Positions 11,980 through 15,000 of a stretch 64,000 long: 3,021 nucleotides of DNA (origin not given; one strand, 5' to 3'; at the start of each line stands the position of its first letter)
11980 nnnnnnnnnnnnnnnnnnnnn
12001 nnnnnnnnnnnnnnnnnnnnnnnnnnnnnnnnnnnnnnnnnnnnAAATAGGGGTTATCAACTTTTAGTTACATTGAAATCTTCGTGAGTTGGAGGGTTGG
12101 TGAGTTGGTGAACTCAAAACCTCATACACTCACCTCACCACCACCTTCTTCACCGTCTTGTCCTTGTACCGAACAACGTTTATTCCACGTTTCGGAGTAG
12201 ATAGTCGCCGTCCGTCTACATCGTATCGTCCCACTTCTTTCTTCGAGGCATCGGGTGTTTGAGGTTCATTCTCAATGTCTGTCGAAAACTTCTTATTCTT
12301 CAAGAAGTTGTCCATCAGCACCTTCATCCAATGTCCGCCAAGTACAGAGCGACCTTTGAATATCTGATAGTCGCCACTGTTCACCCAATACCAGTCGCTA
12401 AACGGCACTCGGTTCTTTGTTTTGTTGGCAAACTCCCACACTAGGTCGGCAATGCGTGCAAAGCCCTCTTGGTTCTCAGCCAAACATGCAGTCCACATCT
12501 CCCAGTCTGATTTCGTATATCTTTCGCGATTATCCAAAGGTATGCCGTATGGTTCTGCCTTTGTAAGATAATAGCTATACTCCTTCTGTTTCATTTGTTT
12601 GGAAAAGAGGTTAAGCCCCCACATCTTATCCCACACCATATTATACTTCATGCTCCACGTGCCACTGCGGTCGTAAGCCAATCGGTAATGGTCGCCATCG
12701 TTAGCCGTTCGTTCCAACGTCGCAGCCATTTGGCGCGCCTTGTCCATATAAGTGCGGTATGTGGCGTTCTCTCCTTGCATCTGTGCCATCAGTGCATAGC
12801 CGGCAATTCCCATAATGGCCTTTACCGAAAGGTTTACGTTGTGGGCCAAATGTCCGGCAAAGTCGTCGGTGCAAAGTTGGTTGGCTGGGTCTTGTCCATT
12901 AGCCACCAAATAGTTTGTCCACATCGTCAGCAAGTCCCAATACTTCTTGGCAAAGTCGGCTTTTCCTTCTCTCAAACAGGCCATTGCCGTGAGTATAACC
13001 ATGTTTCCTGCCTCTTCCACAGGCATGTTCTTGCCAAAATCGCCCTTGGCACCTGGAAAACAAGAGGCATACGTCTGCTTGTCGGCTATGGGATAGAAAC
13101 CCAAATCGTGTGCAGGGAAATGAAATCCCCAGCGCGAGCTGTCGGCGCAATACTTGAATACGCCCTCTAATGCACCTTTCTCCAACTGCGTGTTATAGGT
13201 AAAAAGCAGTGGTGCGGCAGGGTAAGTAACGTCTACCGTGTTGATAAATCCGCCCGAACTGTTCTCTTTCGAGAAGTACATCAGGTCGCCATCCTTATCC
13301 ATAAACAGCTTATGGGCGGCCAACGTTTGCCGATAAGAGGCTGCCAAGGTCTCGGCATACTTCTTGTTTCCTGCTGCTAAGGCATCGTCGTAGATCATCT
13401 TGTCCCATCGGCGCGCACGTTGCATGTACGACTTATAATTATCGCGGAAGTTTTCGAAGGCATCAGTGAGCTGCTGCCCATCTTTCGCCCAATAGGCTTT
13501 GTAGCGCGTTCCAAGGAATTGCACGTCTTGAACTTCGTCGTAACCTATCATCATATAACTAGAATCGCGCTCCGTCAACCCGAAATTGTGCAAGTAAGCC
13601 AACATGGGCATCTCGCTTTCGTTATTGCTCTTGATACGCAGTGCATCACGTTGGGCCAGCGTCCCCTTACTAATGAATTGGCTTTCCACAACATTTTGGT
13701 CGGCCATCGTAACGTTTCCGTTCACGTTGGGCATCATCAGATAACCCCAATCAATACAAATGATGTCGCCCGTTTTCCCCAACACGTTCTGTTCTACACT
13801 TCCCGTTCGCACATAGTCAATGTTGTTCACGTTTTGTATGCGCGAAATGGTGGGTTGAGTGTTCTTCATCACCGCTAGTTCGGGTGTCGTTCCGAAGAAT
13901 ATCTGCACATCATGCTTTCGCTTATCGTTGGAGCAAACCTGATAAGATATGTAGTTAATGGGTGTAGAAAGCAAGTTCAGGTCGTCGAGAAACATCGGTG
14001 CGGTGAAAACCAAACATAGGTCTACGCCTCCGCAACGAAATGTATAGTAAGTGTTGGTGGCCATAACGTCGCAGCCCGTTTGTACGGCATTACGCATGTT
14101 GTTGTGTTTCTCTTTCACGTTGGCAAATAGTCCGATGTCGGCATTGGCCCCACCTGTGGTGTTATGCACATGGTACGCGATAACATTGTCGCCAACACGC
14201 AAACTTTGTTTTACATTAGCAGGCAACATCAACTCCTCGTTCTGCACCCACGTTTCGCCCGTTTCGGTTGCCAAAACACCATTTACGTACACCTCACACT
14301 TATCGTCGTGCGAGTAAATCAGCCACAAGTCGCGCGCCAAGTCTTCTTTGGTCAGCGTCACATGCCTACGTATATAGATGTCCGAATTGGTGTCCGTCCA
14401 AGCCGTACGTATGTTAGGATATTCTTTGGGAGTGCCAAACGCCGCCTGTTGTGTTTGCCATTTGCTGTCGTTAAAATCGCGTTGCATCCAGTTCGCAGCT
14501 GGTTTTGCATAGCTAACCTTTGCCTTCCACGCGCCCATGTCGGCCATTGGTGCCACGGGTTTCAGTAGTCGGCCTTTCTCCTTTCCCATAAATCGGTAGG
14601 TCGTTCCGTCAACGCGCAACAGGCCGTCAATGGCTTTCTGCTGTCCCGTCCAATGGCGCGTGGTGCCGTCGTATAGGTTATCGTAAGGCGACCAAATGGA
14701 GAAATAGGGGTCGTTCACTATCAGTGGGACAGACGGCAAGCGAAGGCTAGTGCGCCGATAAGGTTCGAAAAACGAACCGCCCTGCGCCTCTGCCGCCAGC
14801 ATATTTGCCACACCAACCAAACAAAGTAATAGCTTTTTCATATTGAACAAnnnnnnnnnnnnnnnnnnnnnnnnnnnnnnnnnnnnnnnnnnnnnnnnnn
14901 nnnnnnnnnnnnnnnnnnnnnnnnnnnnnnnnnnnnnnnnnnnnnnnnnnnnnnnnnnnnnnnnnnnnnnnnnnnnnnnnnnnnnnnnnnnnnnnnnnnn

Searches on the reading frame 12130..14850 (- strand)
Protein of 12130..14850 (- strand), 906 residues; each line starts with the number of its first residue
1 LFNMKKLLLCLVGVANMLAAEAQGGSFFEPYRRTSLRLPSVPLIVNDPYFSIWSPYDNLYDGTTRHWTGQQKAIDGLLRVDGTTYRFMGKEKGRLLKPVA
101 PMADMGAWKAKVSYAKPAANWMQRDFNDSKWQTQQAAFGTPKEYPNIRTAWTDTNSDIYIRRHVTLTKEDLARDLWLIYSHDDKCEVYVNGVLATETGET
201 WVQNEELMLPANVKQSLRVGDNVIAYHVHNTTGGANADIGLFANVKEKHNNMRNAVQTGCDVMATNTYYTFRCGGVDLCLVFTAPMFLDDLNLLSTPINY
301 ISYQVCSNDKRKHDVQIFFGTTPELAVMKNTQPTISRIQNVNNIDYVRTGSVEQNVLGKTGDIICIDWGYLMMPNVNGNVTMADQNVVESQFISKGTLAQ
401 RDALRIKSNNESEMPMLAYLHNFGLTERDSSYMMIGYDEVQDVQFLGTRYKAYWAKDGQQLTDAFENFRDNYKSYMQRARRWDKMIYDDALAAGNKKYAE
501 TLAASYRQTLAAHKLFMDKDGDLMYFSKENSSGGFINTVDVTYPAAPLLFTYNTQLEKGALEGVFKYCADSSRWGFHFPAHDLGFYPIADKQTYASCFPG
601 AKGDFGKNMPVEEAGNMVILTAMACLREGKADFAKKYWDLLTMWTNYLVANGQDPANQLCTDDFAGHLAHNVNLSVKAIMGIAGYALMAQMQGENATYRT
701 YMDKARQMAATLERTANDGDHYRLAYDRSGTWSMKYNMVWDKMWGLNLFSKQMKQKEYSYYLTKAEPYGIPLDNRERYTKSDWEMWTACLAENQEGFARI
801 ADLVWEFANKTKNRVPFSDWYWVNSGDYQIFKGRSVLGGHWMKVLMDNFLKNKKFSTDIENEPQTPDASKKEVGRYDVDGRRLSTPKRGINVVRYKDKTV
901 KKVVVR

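Call 70: search_protein_families(library=pfam, proteins=[window:12130-14850:-], max_evalue=0.00001)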
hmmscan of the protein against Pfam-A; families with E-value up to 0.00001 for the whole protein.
window:12130-14850:- (906 aa): 3 families
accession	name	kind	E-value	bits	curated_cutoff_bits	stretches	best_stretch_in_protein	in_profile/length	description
PF16335.10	GtaA_6_Hairpin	-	3.1e-127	425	24.9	1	496-843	2-342/343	Glutaminase A six helical-hairpin domain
PF17168.10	DUF5127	-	2.8e-51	175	28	1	265-489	1-229/229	Domain of unknown function (DUF5127)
PF16334.10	DUF4964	-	6e-31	106.5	30.7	1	19-95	7-83/88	Domain of unknown function (DUF4964)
